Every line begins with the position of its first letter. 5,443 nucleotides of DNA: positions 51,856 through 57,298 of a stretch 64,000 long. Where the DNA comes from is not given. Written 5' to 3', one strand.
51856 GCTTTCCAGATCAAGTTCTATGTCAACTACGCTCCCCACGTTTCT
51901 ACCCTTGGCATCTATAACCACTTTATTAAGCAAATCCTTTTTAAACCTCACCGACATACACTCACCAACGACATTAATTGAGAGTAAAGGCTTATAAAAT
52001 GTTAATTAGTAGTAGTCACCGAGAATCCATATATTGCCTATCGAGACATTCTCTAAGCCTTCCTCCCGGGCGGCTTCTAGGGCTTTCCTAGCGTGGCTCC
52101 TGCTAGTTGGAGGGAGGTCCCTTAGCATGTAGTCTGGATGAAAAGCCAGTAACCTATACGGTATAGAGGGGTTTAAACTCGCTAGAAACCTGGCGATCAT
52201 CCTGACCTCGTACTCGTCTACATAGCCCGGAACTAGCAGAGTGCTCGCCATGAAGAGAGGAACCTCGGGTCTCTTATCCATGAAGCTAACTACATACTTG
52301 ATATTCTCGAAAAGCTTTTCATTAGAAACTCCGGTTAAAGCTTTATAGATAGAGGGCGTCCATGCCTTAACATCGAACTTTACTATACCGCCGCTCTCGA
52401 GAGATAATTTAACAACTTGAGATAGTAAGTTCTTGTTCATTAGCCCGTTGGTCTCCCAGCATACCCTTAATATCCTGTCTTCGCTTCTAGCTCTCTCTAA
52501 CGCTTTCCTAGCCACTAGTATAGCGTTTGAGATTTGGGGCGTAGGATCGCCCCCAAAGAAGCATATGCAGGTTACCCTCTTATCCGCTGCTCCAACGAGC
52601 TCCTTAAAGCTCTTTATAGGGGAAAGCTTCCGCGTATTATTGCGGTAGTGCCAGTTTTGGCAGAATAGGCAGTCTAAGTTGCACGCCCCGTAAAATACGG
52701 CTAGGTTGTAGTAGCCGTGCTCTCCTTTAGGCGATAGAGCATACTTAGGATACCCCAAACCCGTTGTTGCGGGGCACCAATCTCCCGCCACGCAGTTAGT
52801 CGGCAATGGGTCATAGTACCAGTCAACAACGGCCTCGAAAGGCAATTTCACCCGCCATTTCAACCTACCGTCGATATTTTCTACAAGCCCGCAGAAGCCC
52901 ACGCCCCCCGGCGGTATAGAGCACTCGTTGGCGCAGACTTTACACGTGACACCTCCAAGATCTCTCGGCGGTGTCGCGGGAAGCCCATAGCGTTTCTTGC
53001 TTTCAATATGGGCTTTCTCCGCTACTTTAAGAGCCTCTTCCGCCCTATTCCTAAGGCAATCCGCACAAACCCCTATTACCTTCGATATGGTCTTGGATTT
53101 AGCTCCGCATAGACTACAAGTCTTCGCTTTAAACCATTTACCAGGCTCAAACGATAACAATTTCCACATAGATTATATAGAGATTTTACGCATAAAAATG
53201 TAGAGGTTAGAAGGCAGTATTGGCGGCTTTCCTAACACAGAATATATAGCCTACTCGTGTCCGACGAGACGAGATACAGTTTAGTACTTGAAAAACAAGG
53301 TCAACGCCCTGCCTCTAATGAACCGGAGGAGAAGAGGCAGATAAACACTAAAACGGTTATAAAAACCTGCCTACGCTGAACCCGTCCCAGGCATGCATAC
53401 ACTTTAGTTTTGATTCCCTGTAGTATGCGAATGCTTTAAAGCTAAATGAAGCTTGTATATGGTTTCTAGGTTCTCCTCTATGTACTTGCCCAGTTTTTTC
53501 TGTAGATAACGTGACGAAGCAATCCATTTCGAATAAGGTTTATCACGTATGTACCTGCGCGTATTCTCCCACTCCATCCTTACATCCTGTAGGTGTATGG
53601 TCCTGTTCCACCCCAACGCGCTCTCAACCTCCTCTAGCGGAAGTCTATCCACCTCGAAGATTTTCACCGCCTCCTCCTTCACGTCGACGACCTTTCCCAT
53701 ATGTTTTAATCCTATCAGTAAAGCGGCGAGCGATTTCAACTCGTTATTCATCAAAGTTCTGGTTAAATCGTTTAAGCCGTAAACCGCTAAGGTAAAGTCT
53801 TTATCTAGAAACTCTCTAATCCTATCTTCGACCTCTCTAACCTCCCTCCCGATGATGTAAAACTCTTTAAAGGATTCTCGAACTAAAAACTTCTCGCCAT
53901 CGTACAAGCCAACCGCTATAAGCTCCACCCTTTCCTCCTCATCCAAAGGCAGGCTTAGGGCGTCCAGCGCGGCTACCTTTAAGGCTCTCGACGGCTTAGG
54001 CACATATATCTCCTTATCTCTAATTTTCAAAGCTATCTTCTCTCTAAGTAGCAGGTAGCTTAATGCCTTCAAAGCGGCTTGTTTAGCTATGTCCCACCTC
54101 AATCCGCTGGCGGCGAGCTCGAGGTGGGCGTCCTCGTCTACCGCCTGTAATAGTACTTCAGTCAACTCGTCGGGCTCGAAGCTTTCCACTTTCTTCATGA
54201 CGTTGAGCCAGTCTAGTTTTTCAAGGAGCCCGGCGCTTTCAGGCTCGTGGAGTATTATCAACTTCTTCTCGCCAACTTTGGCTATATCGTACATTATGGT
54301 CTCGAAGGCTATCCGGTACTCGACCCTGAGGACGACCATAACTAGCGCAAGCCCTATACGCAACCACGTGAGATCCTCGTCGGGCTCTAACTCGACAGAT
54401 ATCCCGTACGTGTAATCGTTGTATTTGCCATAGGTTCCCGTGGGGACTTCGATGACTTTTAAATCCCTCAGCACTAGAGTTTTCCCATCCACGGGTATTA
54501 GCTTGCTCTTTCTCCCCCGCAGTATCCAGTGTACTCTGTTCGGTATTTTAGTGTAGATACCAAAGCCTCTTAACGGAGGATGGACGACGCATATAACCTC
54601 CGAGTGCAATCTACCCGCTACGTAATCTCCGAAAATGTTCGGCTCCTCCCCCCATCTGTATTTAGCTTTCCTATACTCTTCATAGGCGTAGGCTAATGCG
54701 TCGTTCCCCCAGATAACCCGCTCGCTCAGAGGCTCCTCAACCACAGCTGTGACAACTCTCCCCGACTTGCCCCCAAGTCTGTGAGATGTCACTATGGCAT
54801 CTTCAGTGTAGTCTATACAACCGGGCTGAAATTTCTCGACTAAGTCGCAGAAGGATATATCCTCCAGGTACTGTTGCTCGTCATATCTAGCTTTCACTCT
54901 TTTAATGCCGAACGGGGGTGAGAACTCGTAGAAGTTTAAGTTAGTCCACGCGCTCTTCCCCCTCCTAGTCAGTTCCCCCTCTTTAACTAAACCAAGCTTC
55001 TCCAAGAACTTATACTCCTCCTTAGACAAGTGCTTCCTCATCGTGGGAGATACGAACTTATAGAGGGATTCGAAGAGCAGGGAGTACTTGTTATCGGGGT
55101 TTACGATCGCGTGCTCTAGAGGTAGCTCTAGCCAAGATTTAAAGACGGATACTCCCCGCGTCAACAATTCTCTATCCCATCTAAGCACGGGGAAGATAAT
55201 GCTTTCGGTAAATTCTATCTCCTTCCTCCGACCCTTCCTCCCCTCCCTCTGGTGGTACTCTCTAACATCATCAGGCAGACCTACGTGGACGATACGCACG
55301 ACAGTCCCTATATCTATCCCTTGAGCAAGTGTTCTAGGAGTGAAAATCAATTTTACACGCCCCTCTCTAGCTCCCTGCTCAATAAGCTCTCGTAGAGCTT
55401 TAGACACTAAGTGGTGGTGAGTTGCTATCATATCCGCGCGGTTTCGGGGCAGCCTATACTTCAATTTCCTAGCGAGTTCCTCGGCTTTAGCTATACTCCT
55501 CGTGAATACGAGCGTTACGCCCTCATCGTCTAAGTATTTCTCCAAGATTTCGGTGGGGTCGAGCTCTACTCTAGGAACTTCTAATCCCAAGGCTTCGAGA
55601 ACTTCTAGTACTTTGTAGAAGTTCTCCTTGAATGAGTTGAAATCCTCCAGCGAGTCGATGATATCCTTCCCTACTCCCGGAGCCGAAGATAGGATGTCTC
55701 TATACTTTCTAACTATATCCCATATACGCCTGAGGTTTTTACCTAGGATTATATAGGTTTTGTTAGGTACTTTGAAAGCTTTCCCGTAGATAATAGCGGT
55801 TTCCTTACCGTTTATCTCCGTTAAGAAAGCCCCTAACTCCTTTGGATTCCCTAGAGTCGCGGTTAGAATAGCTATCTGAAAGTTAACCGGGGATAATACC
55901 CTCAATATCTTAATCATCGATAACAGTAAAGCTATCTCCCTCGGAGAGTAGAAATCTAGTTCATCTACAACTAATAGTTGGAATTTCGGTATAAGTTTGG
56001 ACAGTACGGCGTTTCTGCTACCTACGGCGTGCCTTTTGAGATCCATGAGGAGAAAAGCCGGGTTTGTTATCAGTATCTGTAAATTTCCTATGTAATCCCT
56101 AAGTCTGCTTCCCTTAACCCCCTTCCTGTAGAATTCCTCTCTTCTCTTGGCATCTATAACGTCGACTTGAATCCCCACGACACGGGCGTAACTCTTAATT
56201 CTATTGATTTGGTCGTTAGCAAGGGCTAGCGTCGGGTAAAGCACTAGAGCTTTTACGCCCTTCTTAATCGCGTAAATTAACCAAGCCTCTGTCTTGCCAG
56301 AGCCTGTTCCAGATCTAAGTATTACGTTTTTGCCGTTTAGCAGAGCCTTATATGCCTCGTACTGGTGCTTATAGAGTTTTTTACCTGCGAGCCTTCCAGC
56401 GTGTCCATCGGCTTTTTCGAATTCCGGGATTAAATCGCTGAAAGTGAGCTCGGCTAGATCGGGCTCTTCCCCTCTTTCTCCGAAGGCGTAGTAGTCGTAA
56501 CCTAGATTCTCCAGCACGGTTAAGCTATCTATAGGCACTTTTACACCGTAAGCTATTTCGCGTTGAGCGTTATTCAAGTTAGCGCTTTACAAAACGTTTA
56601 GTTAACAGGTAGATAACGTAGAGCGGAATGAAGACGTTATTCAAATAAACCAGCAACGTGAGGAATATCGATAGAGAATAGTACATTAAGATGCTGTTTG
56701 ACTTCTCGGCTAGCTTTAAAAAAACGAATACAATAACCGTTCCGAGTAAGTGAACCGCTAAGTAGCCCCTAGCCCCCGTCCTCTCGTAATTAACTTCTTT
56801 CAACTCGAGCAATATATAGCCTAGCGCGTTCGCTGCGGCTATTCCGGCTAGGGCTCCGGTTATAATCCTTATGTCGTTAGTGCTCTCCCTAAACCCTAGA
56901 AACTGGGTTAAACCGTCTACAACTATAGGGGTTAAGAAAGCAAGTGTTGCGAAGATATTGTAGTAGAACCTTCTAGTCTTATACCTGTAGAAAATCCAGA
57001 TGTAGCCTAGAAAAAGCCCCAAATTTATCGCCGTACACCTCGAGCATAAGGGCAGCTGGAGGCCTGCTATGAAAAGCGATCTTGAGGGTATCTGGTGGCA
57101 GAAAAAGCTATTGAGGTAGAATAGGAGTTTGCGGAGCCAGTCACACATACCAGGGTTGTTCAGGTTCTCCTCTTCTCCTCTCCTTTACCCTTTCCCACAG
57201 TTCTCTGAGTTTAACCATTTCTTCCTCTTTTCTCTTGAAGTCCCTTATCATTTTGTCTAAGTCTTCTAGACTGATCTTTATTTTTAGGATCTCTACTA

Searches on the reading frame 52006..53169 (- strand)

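Call 19: search_protein_families(library=pfam, proteins=[window:52006-53169:-], max_evalue=0.001)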
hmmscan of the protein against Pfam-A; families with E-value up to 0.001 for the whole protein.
window:52006-53169:- (387 aa): 2 families
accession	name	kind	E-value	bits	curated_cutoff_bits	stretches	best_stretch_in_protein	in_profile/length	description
PF04055.27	Radical_SAM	-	8.5e-19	68.8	29.5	1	159-319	3-157/166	Radical SAM superfamily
PF13353.11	Fer4_12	-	0.0001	23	22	1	156-251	8-100/137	4Fe-4S single cluster domain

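Call 71: search_protein_families(library=padloc, proteins=[window:52006-53169:-], max_evalue=0.01)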
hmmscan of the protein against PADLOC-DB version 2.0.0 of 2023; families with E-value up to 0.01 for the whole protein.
window:52006-53169:- (387 aa): 1 family
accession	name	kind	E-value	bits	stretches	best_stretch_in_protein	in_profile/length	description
PDLC02903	pVip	-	0.00062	17.3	1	160-211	7-54/257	Viperins not associated with kinases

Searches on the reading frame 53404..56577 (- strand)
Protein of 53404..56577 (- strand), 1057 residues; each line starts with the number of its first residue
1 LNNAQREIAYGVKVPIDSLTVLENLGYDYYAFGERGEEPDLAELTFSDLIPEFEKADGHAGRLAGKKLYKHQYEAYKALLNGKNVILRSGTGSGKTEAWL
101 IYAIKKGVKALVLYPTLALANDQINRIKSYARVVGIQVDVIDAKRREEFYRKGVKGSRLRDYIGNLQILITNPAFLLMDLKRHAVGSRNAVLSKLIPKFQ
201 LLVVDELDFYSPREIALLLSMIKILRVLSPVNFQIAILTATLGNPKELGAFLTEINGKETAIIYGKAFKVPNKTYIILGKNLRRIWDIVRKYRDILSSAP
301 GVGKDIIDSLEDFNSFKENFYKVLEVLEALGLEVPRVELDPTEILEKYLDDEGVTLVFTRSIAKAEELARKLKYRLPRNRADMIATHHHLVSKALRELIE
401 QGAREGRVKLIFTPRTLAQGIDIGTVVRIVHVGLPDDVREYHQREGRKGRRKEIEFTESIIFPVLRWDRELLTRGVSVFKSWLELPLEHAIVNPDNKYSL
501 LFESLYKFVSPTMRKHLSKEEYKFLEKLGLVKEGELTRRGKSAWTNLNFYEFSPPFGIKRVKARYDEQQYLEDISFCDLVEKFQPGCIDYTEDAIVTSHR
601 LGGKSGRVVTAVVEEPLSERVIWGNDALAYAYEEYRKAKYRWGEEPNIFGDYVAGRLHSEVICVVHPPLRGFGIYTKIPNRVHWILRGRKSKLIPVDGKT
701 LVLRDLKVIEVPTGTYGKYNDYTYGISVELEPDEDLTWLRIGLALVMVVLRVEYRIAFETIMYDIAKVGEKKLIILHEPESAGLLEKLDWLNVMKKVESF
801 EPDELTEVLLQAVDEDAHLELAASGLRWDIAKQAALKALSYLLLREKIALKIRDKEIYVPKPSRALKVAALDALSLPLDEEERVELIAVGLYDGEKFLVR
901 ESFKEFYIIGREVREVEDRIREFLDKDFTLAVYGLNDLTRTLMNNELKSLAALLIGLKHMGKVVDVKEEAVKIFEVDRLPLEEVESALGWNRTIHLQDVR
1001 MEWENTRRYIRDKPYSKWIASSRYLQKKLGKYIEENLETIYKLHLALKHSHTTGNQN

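Call 3: search_protein_families(library=pfam, proteins=[window:53404-56577:-], max_evalue=1)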
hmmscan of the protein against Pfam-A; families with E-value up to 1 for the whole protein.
window:53404-56577:- (1057 aa): 3 families
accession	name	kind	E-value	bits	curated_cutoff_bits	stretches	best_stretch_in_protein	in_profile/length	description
PF00270.35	DEAD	-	4.7e-24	85.4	26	1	70-247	2-166/167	DEAD/DEAH box helicase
PF00271.37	Helicase_C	-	3.4e-12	47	23.5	1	343-451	4-109/110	Helicase conserved C-terminal domain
PF04851.21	ResIII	-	0.00017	22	22.5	1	67-207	3-134/164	Type III restriction enzyme, res subunit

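Call 4: search_protein_families(library=ncbifam, proteins=[window:53404-56577:-], max_evalue=1)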
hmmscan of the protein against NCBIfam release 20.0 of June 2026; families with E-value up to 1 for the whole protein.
window:53404-56577:- (1057 aa): 38 families (the best 25 are shown)
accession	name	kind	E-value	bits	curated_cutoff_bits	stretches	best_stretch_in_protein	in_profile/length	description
TIGR04121.1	DEXH_lig_assoc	equivalog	7.5e-23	80.2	850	2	347-453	243-348/804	ligase-associated DNA damage response DEXH box helicase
TIGR03817.1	DECH_helic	hypoth_equivalog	8e-19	67.4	874.1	1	66-501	35-418/742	helicase/secretion neighborhood putative DEAH-box helicase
NF010338.0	PRK13767.1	equivalog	3.1e-17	62.1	849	1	344-453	277-387/877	ATP-dependent helicase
TIGR03158.1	cas3_cyano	exception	2.5e-16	59.8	69.1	1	71-276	1-225/357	type I-D CRISPR-associated helicase Cas3'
NF002654.0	PRK02362.1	equivalog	5.9e-13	48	887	2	384-461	306-392/739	ATP-dependent DNA helicase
NF001308.0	PRK00254.1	equivalog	8e-12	44.2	1216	2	67-252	23-189/720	ATP-dependent DNA helicase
NF053631.1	RNA_helic_CshA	equivalog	1.1e-11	44.2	646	2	352-451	237-331/434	degradosome RNA helicase CshA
NF040935.1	helicase_Hel308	equivalog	4.1e-11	41.7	1200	2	361-461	287-398/704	ATP-dependent DNA helicase Hel308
NF002251.0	PRK01172.1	equivalog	3e-10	39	891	2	336-429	220-333/674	ATP-dependent DNA helicase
TIGR00614.1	recQ_fam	subfamily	1e-09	37.7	219.8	2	340-453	211-322/470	RecQ family ATP-dependent DNA helicase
TIGR01587.1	cas3_core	equivalog_domain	1.3e-08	34.3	102.45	1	85-265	2-186/358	CRISPR-associated helicase Cas3'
TIGR01389.1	recQ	equivalog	2.4e-08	32.9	640.2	2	354-451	226-318/591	DNA helicase RecQ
NF053636.1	DDHlcsCsdAPsy1082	equivalog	4e-08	32.2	890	2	355-451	246-337/512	DEAD/DEAH box helicase CsdA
NF008279.0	PRK11057.1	equivalog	8.4e-08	31.1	1015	2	341-451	223-330/608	ATP-dependent DNA helicase RecQ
NF008642.0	PRK11634.1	equivalog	1.2e-07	30.6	989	2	70-186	31-146/628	DEAD/DEAH family ATP-dependent RNA helicase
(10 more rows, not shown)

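Call 71: search_protein_families(library=padloc, proteins=[window:53404-56577:-], max_evalue=0.01)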
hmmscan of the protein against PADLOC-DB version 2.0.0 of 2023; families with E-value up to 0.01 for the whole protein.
window:53404-56577:- (1057 aa): 48 families (the best 25 are shown)
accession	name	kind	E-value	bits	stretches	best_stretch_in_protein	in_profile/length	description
PDLC03960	SngC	-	1.2e-28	98.3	1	67-452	24-362/720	-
PDLC02503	BrxHI|BrxHII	-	1.5e-24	84.3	1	66-462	23-351/698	BrxHI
PDLC00036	DruE3|DruE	-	1.7e-19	66.5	2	49-263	74-313/2023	SNF2 family N-terminal domain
PDLC00035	DruE3|DruE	-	4.7e-17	59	2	44-138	78-187/1460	SNF2 family N-terminal domain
PDLC00937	Cas3d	-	6.6e-17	59.8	1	71-276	1-225/357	"CRISPR-associated helicase Cas3, subtype CYANO"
PDLC00037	DruE3|DruE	-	1.4e-16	57.4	2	66-133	100-182/2055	SNF2 family N-terminal domain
PDLC01196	Cas3d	-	7.9e-16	55.7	1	62-147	9-94/594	CAS-I-D; effector_G3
PDLC00015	DruE2|DruE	-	1.7e-15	53.8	1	35-101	72-131/1887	SNF2 family N-terminal domain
PDLC02501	BrxHI|BrxHII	-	1.8e-15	54.1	2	355-452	251-343/925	BrxHI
PDLC00014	DruE2|DruE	-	2e-15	53.4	1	38-101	82-142/1928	SNF2 family N-terminal domain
PDLC02028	Cas3d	-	1.1e-14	52.1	1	67-243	36-224/685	-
PDLC01323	Cas3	-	1e-13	49.7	1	71-291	1-181/294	CAS-I-D; effector_G3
PDLC00013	DruE1|DruE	-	2.9e-13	46.6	1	67-129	91-169/1776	SNF2 family N-terminal domain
PDLC00051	DruE4|DruE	-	7.5e-13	44.9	1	61-101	85-127/1829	SNF2 family N-terminal domain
PDLC02870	DpdF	-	1.4e-12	44.9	2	350-451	224-320/534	DpdF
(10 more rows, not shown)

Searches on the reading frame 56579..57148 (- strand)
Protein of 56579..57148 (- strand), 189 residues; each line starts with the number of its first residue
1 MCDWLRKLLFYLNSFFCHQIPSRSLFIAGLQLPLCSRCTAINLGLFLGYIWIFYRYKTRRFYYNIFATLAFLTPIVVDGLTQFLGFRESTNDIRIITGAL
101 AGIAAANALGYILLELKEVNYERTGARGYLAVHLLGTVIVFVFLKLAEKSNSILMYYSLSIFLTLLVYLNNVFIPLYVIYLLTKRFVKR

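Call 3: search_protein_families(library=pfam, proteins=[window:56579-57148:-], max_evalue=1)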
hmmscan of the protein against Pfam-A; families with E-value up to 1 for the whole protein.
window:56579-57148:- (189 aa): 3 families
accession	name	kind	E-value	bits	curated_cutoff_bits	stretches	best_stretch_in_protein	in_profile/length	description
PF09858.14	DUF2085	-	9.3e-27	93.7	25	1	17-106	1-88/90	Predicted membrane protein (DUF2085)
PF13398.12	Peptidase_M50B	-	0.032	14.4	26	1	125-181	71-124/201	Peptidase M50B-like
PF25819.1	Nal1_C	-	0.1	12.2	26.1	1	41-105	74-135/268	Nal1 C-terminal domain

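Call 4: search_protein_families(library=ncbifam, proteins=[window:56579-57148:-], max_evalue=1)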
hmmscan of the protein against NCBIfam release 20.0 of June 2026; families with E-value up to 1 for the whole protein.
window:56579-57148:- (189 aa): 1 family
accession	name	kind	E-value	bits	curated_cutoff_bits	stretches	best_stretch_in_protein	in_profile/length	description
NF005543.0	PRK07206.1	subfamily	0.13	10.9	302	1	50-114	29-93/416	hypothetical protein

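Call 71: search_protein_families(library=padloc, proteins=[window:56579-57148:-], max_evalue=0.01)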
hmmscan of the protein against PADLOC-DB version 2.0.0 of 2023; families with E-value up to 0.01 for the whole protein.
window:56579-57148:- (189 aa): 0 families
